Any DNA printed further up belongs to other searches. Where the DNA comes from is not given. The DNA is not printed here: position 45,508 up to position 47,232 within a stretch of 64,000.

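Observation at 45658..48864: Three-gene operon: ATPase-dead, GAFTGA-less EBP-like AAA+ protein, HD-GYP phosphodiesterase and FleQ-like sigma-54 activator with a non-phosphorylatable receiver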

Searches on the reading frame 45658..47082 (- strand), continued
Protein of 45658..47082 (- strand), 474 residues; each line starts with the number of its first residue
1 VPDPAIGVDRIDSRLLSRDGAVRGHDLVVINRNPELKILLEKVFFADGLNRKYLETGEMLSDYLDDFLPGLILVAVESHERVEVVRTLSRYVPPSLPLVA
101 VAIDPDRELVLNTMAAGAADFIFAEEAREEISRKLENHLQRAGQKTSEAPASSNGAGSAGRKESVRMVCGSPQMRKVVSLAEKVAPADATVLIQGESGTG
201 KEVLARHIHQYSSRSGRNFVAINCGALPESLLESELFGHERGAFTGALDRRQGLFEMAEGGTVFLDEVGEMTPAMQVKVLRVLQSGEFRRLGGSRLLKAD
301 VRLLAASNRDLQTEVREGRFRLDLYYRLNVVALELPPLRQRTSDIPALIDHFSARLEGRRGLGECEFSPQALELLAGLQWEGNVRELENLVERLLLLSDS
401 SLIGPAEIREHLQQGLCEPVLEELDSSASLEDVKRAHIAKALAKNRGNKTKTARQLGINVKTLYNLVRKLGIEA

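Call 42: find_homologous_proteins(query=window:45658-47082:-, max_evalue=1e-60)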
Query window:45658-47082:- (474 aa): 7898 proteins with E <= 1e-60 among 8000 candidates; the best 120 are listed.
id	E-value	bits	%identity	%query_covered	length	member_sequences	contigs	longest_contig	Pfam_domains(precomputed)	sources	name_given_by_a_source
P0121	0.0e+0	1024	100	100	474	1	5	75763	PF00158.33,PF25601.2,PF02954.26,PF14532.13,PF07728.21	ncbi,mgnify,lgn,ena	mgnify:CR=1 FL=1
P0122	0.0e+0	1023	100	100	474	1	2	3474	PF00158.33,PF25601.2,PF02954.26,PF14532.13,PF07728.21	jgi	jgi:DNA-binding NtrC family response regulator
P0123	0.0e+0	1020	100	100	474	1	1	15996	PF00158.33,PF25601.2,PF02954.26,PF14532.13,PF07728.21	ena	-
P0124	0.0e+0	1015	99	100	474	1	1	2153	PF00158.33,PF25601.2,PF02954.26,PF14532.13,PF07728.21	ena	-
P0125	0.0e+0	1015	99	100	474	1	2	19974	PF00158.33,PF25601.2,PF02954.26,PF14532.13,PF07728.21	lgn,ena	-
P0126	2.3e-294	994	97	100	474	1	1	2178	PF00158.33,PF25601.2,PF02954.26,PF14532.13,PF07728.21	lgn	-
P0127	1.8e-259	879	86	100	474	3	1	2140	PF00158.33,PF25601.2,PF02954.26,PF14532.13,PF07728.21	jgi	-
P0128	1.6e-254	863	85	100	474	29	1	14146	PF00158.33,PF25601.2,PF02954.26,PF14532.13,PF07728.21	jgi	-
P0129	3.1e-254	862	85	100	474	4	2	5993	PF00158.33,PF25601.2,PF02954.26,PF14532.13,PF07728.21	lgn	-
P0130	7.9e-248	841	84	100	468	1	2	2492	PF00158.33,PF25601.2,PF02954.26,PF14532.13,PF07728.21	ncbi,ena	-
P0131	1.0e-223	761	76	100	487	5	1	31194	PF00158.33,PF25601.2,PF02954.26,PF14532.13,PF07728.21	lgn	-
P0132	7.1e-185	633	65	100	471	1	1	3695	PF00158.33,PF25601.2,PF02954.26,PF14532.13,PF07728.21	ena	-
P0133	5.1e-183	627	64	100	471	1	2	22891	PF00158.33,PF25601.2,PF02954.26,PF14532.13,PF07728.21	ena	-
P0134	1.2e-180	620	64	100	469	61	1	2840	PF00158.33,PF25601.2,PF14532.13,PF07728.21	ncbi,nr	ncbi:MAG: sigma-54 dependent transcriptional regulator [Planctomycetes bacterium]|nr:sigma-54 depend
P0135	1.1e-174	600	89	66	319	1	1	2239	PF00158.33,PF25601.2,PF02954.26,PF14532.13,PF07728.21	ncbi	-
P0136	1.3e-123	432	47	99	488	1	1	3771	PF00158.33,PF25601.2,PF02954.26,PF14532.13,PF07728.21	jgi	-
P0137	1.1e-122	429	47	94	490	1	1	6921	PF00158.33,PF25601.2,PF14532.13,PF07728.21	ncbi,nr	ncbi:MAG: sigma-54-dependent Fis family transcriptional regulator [Planctomycetes bacterium]|nr:sigm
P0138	2.1e-121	424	45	100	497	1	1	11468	PF00158.33,PF25601.2,PF00004.36,PF14532.13,PF07728.21,PF00072.31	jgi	-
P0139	2.2e-121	424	46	95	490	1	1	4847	PF00158.33,PF25601.2,PF02954.26,PF14532.13,PF07728.21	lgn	-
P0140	5.2e-121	423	48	95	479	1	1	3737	PF00158.33,PF25601.2,PF02954.26,PF00004.36,PF14532.13,PF07728.21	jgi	jgi:DNA-binding NtrC family response regulator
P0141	5.9e-120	420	45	96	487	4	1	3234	PF00158.33,PF25601.2,PF02954.26,PF14532.13,PF07728.21,PF00072.31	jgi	jgi:two-component system response regulator HydG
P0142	4.5e-119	417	64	68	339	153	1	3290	PF00158.33,PF25601.2,PF02954.26,PF14532.13,PF07728.21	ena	-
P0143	7.0e-119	416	64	68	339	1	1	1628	PF00158.33,PF25601.2,PF02954.26,PF14532.13,PF07728.21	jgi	-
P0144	7.7e-119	416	44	100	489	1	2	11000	PF00158.33,PF25601.2,PF02954.26,PF14532.13,PF07728.21,PF00072.31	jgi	jgi:two-component system response regulator HydG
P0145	8.7e-119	416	67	65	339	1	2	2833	PF00158.33,PF25601.2,PF02954.26,PF14532.13,PF07728.21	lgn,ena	-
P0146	1.2e-118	415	64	68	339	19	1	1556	PF00158.33,PF25601.2,PF02954.26,PF14532.13,PF07728.21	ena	-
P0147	1.5e-118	415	45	100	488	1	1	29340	PF00158.33,PF07724.21,PF25601.2,PF02954.26,PF14532.13,PF07728.21,PF00072.31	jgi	jgi:DNA-binding NtrC family response regulator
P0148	5.0e-118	413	63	68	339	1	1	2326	PF00158.33,PF25601.2,PF02954.26,PF14532.13,PF07728.21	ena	-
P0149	1.2e-117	412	45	95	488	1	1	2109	PF00158.33,PF07724.21,PF25601.2,PF02954.26,PF14532.13,PF07728.21,PF00072.31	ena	-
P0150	2.5e-117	411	47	96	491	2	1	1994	PF00158.33,PF25601.2,PF02954.26,PF14532.13,PF07728.21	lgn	-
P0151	4.4e-115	404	66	63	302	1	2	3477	PF00158.33,PF25601.2,PF02954.26,PF14532.13,PF07728.21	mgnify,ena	mgnify:FL=1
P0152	4.8e-115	403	66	63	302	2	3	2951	PF00158.33,PF25601.2,PF02954.26,PF14532.13,PF07728.21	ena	-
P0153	7.3e-115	403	47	97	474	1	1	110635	PF00158.33,PF25601.2,PF02954.26,PF14532.13,PF07728.21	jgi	jgi:DNA-binding NtrC family response regulator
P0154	8.5e-114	399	44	94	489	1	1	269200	PF00158.33,PF25601.2,PF14532.13,PF07728.21,PF13191.13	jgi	jgi:DNA-binding NtrC family response regulator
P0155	1.9e-112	395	65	65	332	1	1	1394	PF00158.33,PF25601.2,PF02954.26,PF00493.30,PF14532.13,PF07728.21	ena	-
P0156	6.3e-112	393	45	95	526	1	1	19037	PF00158.33,PF25601.2,PF02954.26,PF00004.36,PF14532.13,PF07728.21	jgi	jgi:DNA-binding NtrC family response regulator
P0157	5.8e-107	377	44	94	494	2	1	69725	PF00158.33,PF25601.2,PF02954.26,PF00004.36,PF14532.13,PF07728.21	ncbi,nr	ncbi:MAG: sigma-54-dependent Fis family transcriptional regulator [Planctomycetes bacterium]|nr:sigm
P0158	1.5e-100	356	57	67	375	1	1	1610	PF00158.33,PF25601.2,PF02954.26,PF14532.13,PF07728.21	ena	-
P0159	3.6e-99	351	47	86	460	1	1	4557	PF00158.33,PF07724.21,PF25601.2,PF02954.26,PF14532.13,PF07728.21,PF00072.31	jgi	jgi:DNA-binding NtrC family response regulator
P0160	1.5e-98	349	45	86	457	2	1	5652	PF00158.33,PF25601.2,PF02954.26,PF14532.13,PF07728.21,PF00072.31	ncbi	-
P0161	2.3e-98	348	49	77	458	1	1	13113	PF00158.33,PF25601.2,PF02954.26,PF14532.13,PF07728.21,PF00072.31,PF01078.28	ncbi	-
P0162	3.3e-98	348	47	86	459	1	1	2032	PF00158.33,PF25601.2,PF02954.26,PF14532.13,PF07728.21,PF00072.31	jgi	jgi:DNA-binding NtrC family response regulator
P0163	1.8e-97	345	46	86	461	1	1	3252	PF00158.33,PF07724.21,PF25601.2,PF02954.26,PF14532.13,PF07728.21,PF00072.31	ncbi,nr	ncbi:MAG: sigma-54-dependent Fis family transcriptional regulator [Planctomycetota bacterium]|nr:MAG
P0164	4.9e-96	341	51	76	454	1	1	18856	PF00158.33,PF07724.21,PF25601.2,PF02954.26,PF14532.13,PF07728.21,PF00072.31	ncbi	-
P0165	1.2e-95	339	48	83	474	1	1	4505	PF00158.33,PF07724.21,PF25601.2,PF02954.26,PF14532.13,PF07728.21,PF00072.31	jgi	jgi:DNA-binding NtrC family response regulator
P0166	3.6e-95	338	54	66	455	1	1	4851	PF00158.33,PF25601.2,PF02954.26,PF14532.13,PF07728.21,PF00072.31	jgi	jgi:two-component system response regulator HydG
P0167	4.6e-95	338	44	86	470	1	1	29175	PF00158.33,PF25601.2,PF02954.26,PF00004.36,PF14532.13,PF07728.21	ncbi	-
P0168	1.2e-94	336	53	66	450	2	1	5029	PF00158.33,PF07724.21,PF25601.2,PF02954.26,PF00004.36,PF14532.13,PF07728.21,PF00072.31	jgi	-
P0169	2.0e-94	335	46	80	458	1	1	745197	PF00158.33,PF07724.21,PF25601.2,PF02954.26,PF14532.13,PF07728.21,PF00072.31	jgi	jgi:DNA-binding NtrC family response regulator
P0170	2.5e-94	335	44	86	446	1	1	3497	PF00158.33,PF07724.21,PF25601.2,PF02954.26,PF00004.36,PF14532.13,PF07728.21,PF00072.31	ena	-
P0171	2.6e-94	335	44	86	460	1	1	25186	PF00158.33,PF25601.2,PF02954.26,PF14532.13,PF07728.21,PF00072.31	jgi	jgi:DNA-binding NtrC family response regulator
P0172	4.5e-94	334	48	82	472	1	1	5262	PF00158.33,PF25601.2,PF02954.26,PF14532.13,PF07728.21,PF00072.31,PF01078.28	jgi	jgi:two-component system response regulator HydG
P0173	4.6e-94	334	54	66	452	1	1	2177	PF00158.33,PF07724.21,PF25601.2,PF02954.26,PF00004.36,PF14532.13,PF07728.21,PF00072.31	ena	-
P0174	6.6e-94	334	44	83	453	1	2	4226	PF00158.33,PF07724.21,PF25601.2,PF02954.26,PF00004.36,PF14532.13,PF07728.21,PF00072.31,PF01078.28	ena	-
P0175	6.7e-94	334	51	70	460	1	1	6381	PF00158.33,PF25601.2,PF02954.26,PF14532.13,PF07728.21,PF00072.31,PF01078.28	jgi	jgi:DNA-binding NtrC family response regulator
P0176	1.3e-93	333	45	83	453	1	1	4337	PF00158.33,PF25601.2,PF02954.26,PF00004.36,PF14532.13,PF07728.21,PF00072.31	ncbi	-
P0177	1.6e-93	332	54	65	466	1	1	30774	PF00158.33,PF25601.2,PF02954.26,PF00004.36,PF14532.13,PF07728.21,PF00072.31,PF01078.28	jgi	jgi:DNA-binding NtrC family response regulator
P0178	3.1e-93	332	44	86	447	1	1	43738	PF00158.33,PF07724.21,PF25601.2,PF02954.26,PF00004.36,PF14532.13,PF07728.21,PF00072.31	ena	-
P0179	5.0e-93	331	55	63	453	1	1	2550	PF00158.33,PF07724.21,PF25601.2,PF02954.26,PF14532.13,PF07728.21,PF00072.31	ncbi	-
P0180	9.8e-93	330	45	86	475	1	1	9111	PF00158.33,PF25601.2,PF02954.26,PF14532.13,PF07728.21,PF00072.31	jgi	jgi:DNA-binding NtrC family response regulator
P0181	1.0e-92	330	47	82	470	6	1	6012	PF00158.33,PF25601.2,PF02954.26,PF18024.8,PF14532.13,PF07728.21,PF00072.31,PF01078.28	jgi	-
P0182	2.3e-92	329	53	66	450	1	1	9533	PF00158.33,PF07724.21,PF25601.2,PF02954.26,PF00004.36,PF14532.13,PF07728.21,PF00072.31,PF01078.28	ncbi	-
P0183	2.6e-92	328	54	65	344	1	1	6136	PF00158.33,PF25601.2,PF02954.26,PF14532.13,PF07728.21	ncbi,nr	ncbi:MAG: sigma-54-dependent Fis family transcriptional regulator [Planctomycetes bacterium]|nr:sigm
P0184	3.5e-92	328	47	79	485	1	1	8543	PF00158.33,PF07724.21,PF25601.2,PF02954.26,PF14532.13,PF07728.21,PF00072.31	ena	-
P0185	4.0e-92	328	47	82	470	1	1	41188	PF00158.33,PF25601.2,PF02954.26,PF14532.13,PF07728.21,PF00072.31,PF01078.28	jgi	jgi:two-component system response regulator HydG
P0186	4.5e-92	328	46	81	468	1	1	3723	PF00158.33,PF25601.2,PF02954.26,PF14532.13,PF07728.21,PF00072.31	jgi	jgi:two-component system, NtrC family, response regulator HydG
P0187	4.9e-92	328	43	83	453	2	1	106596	PF00158.33,PF25601.2,PF02954.26,PF00004.36,PF14532.13,PF07728.21,PF00072.31,PF01078.28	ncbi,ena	-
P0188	6.5e-92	327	47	79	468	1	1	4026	PF00158.33,PF07724.21,PF25601.2,PF02954.26,PF14532.13,PF07728.21,PF00072.31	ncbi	-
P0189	6.9e-92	327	48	79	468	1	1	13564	PF00158.33,PF25601.2,PF02954.26,PF14532.13,PF07728.21,PF00072.31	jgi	jgi:two-component system response regulator HydG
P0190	7.0e-92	327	53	65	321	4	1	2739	PF00158.33,PF07724.21,PF25601.2,PF02954.26,PF14532.13,PF07728.21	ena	-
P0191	8.1e-92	327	47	78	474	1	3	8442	PF10686.15,PF00158.33,PF25601.2,PF02954.26,PF00004.36,PF14532.13,PF07728.21,PF00072.31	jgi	jgi:two-component system response regulator HydG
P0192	8.2e-92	327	54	65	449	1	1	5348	PF00158.33,PF25601.2,PF02954.26,PF14532.13,PF07728.21,PF00072.31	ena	-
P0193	8.7e-92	327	45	81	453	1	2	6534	PF00158.33,PF25601.2,PF02954.26,PF14532.13,PF07728.21,PF00072.31,PF01078.28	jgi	jgi:two-component system response regulator HydG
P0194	1.0e-91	327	42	92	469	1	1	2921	PF00158.33,PF13551.13,PF25601.2,PF02954.26,PF14532.13,PF07728.21,PF00072.31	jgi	jgi:DNA-binding NtrC family response regulator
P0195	1.0e-91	326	45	81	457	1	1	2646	PF00158.33,PF25601.2,PF02954.26,PF00004.36,PF14532.13,PF07728.21,PF00072.31,PF01078.28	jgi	jgi:two-component system response regulator HydG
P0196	1.5e-91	326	39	94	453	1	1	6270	PF20030.6,PF00158.33,PF25601.2,PF02954.26,PF00004.36,PF14532.13,PF07728.21,PF00072.31,PF01078.28,PF06490.18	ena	-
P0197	1.5e-91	326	51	67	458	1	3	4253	PF00158.33,PF25601.2,PF02954.26,PF14532.13,PF07728.21,PF00072.31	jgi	-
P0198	2.2e-91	325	52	66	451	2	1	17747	PF00158.33,PF07724.21,PF25601.2,PF00004.36,PF14532.13,PF07728.21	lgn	-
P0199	2.4e-91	325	46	81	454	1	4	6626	PF01695.24,PF00158.33,PF13384.13,PF25601.2,PF02954.26,PF00004.36,PF14532.13,PF07728.21,PF00072.31,PF01078.28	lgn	-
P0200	2.6e-91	325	51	66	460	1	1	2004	PF00158.33,PF25601.2,PF02954.26,PF14532.13,PF07728.21,PF00072.31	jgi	jgi:DNA-binding NtrC family response regulator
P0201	2.9e-91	325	47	78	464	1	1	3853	PF00158.33,PF25601.2,PF02954.26,PF14532.13,PF07728.21,PF00072.31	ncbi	-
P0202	2.9e-91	325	47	75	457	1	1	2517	PF00158.33,PF07724.21,PF25601.2,PF02954.26,PF14532.13,PF07728.21,PF00072.31,PF01078.28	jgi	jgi:two-component system response regulator HydG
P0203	2.9e-91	325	45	81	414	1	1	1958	PF00158.33,PF25601.2,PF02954.26,PF00004.36,PF14532.13,PF07728.21,PF00072.31,PF01078.28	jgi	jgi:two-component system response regulator HydG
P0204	3.1e-91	325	44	82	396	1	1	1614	PF00158.33,PF25601.2,PF02954.26,PF00004.36,PF14532.13,PF07728.21,PF00072.31,PF01078.28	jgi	-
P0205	3.3e-91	325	46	79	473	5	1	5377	PF00158.33,PF25601.2,PF02954.26,PF14532.13,PF07728.21,PF00072.31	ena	-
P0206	3.3e-91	325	46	81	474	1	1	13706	PF00158.33,PF07724.21,PF25601.2,PF02954.26,PF00004.36,PF14532.13,PF07728.21,PF00072.31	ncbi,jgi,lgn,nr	ncbi:TPA: hypothetical protein DDW35_10975 [Candidatus Sumerlaeota bacterium]|jgi:DNA-binding NtrC f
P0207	3.4e-91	325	50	65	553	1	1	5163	PF13185.13,PF00158.33,PF25601.2,PF01590.33,PF02954.26,PF14532.13,PF07728.21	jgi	jgi:two-component system response regulator HydG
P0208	3.4e-91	325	47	79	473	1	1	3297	PF00158.33,PF25601.2,PF02954.26,PF14532.13,PF07728.21,PF00072.31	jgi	-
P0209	3.8e-91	325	53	65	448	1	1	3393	PF00158.33,PF25601.2,PF02954.26,PF00004.36,PF14532.13,PF07728.21,PF00072.31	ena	-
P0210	4.5e-91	324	52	65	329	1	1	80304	PF00158.33,PF07724.21,PF25601.2,PF02954.26,PF14532.13,PF07728.21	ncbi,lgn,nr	ncbi:MAG: sigma-54-dependent Fis family transcriptional regulator [Candidatus Tectomicrobia bacteriu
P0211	5.0e-91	324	49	74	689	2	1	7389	PF13185.13,PF00158.33,PF25601.2,PF01590.33,PF02954.26,PF13492.13,PF14532.13,PF07728.21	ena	-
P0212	5.1e-91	324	41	94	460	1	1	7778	PF00158.33,PF25601.2,PF02954.26,PF00004.36,PF14532.13,PF07728.21,PF00072.31,PF01078.28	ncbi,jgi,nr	ncbi:MAG: sigma-54-dependent Fis family transcriptional regulator [Deltaproteobacteria bacterium]|nr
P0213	5.6e-91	324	45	81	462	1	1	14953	PF00158.33,PF25601.2,PF02954.26,PF00004.36,PF14532.13,PF07728.21,PF00072.31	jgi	jgi:two-component system, NtrC family, response regulator HydG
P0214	5.8e-91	324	47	79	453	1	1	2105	PF00158.33,PF25601.2,PF02954.26,PF14532.13,PF07728.21,PF00072.31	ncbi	-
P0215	6.2e-91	324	51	65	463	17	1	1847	PF00158.33,PF25601.2,PF02954.26,PF14532.13,PF07728.21,PF00072.31,PF13191.13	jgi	-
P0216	6.9e-91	324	46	79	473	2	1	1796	PF00158.33,PF25601.2,PF02954.26,PF14532.13,PF07728.21,PF00072.31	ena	-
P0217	8.4e-91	323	51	67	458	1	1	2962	PF00158.33,PF25601.2,PF02954.26,PF14532.13,PF07728.21,PF00072.31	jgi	jgi:DNA-binding NtrC family response regulator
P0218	8.9e-91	323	53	63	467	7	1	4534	PF00158.33,PF25601.2,PF02954.26,PF14532.13,PF07728.21,PF00072.31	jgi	jgi:two-component system response regulator HydG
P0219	8.9e-91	323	50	65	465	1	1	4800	PF00158.33,PF25601.2,PF02954.26,PF14532.13,PF07728.21,PF00072.31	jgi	jgi:DNA-binding NtrC family response regulator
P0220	9.0e-91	323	43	82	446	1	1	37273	PF00158.33,PF25601.2,PF02954.26,PF07726.18,PF18024.8,PF14532.13,PF07728.21,PF00072.31,PF13191.13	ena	-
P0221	9.7e-91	323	43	82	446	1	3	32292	PF00158.33,PF25601.2,PF02954.26,PF07726.18,PF18024.8,PF14532.13,PF07728.21,PF00072.31,PF13191.13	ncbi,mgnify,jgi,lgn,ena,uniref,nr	ncbi:sigma-54-dependent Fis family transcriptional regulator [Candidatus Aerophobetes bacterium]|mgn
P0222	1.0e-90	323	44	79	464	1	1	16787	PF00158.33,PF25601.2,PF02954.26,PF07726.18,PF14532.13,PF07728.21,PF01078.28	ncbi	ncbi:sigma-54 dependent transcriptional regulator [Thermodesulfobacteriota bacterium]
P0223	1.1e-90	323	43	82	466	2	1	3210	PF00158.33,PF25601.2,PF02954.26,PF14532.13,PF07728.21,PF00072.31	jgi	jgi:DNA-binding NtrC family response regulator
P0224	1.1e-90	323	54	63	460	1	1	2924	PF00158.33,PF25601.2,PF02954.26,PF14532.13,PF07728.21,PF00072.31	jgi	jgi:DNA-binding NtrC family response regulator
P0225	1.2e-90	323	43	82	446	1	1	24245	PF00158.33,PF25601.2,PF02954.26,PF07726.18,PF18024.8,PF14532.13,PF07728.21,PF00072.31,PF13191.13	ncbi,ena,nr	ncbi:sigma-54-dependent Fis family transcriptional regulator [Candidatus Aerophobetes bacterium]|nr:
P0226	1.2e-90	323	46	79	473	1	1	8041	PF00158.33,PF25601.2,PF02954.26,PF14532.13,PF07728.21,PF00072.31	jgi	jgi:two-component system response regulator HydG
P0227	1.2e-90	323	43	82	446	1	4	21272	PF00158.33,PF25601.2,PF02954.26,PF07726.18,PF18024.8,PF14532.13,PF07728.21,PF00072.31,PF13191.13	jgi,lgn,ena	-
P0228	1.3e-90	323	43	83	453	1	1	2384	PF20030.6,PF00158.33,PF25601.2,PF02954.26,PF00004.36,PF14532.13,PF07728.21,PF00072.31,PF01078.28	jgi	-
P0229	1.3e-90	323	45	80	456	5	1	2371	PF00158.33,PF07724.21,PF25601.2,PF02954.26,PF00004.36,PF14532.13,PF07728.21,PF00072.31,PF01078.28,PF13191.13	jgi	jgi:DNA-binding NtrC family response regulator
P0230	1.4e-90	323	44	80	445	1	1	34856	PF00158.33,PF07724.21,PF25601.2,PF02954.26,PF14532.13,PF07728.21,PF00072.31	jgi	-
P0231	1.4e-90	323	45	81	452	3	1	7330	PF00158.33,PF25601.2,PF02954.26,PF00004.36,PF14532.13,PF07728.21,PF00072.31,PF01078.28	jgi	jgi:two-component system response regulator HydG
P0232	1.5e-90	323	43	95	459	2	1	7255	PF00158.33,PF25601.2,PF02954.26,PF14532.13,PF07728.21,PF00072.31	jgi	jgi:DNA-binding NtrC family response regulator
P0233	1.5e-90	323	43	82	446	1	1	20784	PF00158.33,PF25601.2,PF02954.26,PF07726.18,PF18024.8,PF14532.13,PF07728.21,PF00072.31,PF13191.13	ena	-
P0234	1.6e-90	323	51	66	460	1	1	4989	PF00158.33,PF25601.2,PF02954.26,PF14532.13,PF07728.21,PF00072.31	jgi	jgi:DNA-binding NtrC family response regulator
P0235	1.8e-90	322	43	95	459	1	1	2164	PF00158.33,PF07724.21,PF25601.2,PF02954.26,PF00004.36,PF14532.13,PF07728.21,PF00072.31,PF13191.13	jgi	jgi:DNA-binding NtrC family response regulator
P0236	1.9e-90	322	44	80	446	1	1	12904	PF00158.33,PF25601.2,PF02954.26,PF07726.18,PF18024.8,PF14532.13,PF07728.21,PF00072.31,PF13191.13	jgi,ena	-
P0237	1.9e-90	322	44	80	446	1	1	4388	PF00158.33,PF25601.2,PF02954.26,PF07726.18,PF18024.8,PF14532.13,PF07728.21,PF00072.31,PF13191.13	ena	-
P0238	2.0e-90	322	42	95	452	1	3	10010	PF00158.33,PF07724.21,PF25601.2,PF02954.26,PF00004.36,PF14532.13,PF07728.21,PF00072.31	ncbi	-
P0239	2.1e-90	322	45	79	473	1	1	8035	PF00158.33,PF25601.2,PF02954.26,PF14532.13,PF07728.21,PF00072.31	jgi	jgi:two-component system response regulator HydG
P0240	2.2e-90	322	46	78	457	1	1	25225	PF00158.33,PF25601.2,PF02954.26,PF14532.13,PF07728.21,PF00072.31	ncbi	-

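Call 43: find_encoding_contigs(protein=P0153, flank=7000, max_places=2)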
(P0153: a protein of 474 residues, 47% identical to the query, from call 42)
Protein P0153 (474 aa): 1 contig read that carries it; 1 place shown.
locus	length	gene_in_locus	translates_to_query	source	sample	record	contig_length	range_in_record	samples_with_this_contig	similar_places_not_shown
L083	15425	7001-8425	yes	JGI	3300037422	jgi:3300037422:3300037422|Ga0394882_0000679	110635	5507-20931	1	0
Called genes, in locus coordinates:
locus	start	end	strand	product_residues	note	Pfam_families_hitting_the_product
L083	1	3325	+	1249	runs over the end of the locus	PF02463:SMC_N, PF13175:AAA_15 (weak), PF13304:AAA_21 (weak), PF13476:AAA_23, PF06470:SMC_hinge, PF13304:AAA_21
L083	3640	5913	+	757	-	-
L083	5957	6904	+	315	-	PF00158:Sigma54_activat, PF14532:Sigma54_activ_2, PF25601:AAA_lid_14 (weak)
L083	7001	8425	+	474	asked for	PF00158:Sigma54_activat, PF14532:Sigma54_activ_2, PF07728:AAA_5, PF25601:AAA_lid_14, PF02954:HTH_8 (faint)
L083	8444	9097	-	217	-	-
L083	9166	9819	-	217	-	PF03853:YjeF_N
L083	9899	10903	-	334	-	PF13243:SQHop_cyclase_C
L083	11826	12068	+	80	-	-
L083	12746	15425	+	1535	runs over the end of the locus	-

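Call 44: find_encoding_contigs(protein=P0154, flank=7000, max_places=2)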
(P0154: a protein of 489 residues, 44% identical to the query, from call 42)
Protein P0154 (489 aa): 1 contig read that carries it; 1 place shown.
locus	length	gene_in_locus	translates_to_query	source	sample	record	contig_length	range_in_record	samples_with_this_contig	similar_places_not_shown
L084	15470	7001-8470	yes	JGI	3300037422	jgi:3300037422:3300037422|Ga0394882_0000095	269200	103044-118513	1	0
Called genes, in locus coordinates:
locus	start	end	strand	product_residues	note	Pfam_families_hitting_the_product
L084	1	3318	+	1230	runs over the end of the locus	PF02463:SMC_N, PF13175:AAA_15, PF13304:AAA_21, PF13476:AAA_23, PF06470:SMC_hinge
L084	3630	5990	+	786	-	-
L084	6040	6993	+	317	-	PF13191:AAA_16 (weak), PF00158:Sigma54_activat, PF14532:Sigma54_activ_2, PF25601:AAA_lid_14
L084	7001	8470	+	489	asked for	PF13191:AAA_16 (faint), PF00158:Sigma54_activat, PF14532:Sigma54_activ_2, PF07728:AAA_5, PF25601:AAA_lid_14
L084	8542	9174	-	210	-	-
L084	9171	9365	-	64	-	-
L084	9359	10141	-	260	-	PF03853:YjeF_N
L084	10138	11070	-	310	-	-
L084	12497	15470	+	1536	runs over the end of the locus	-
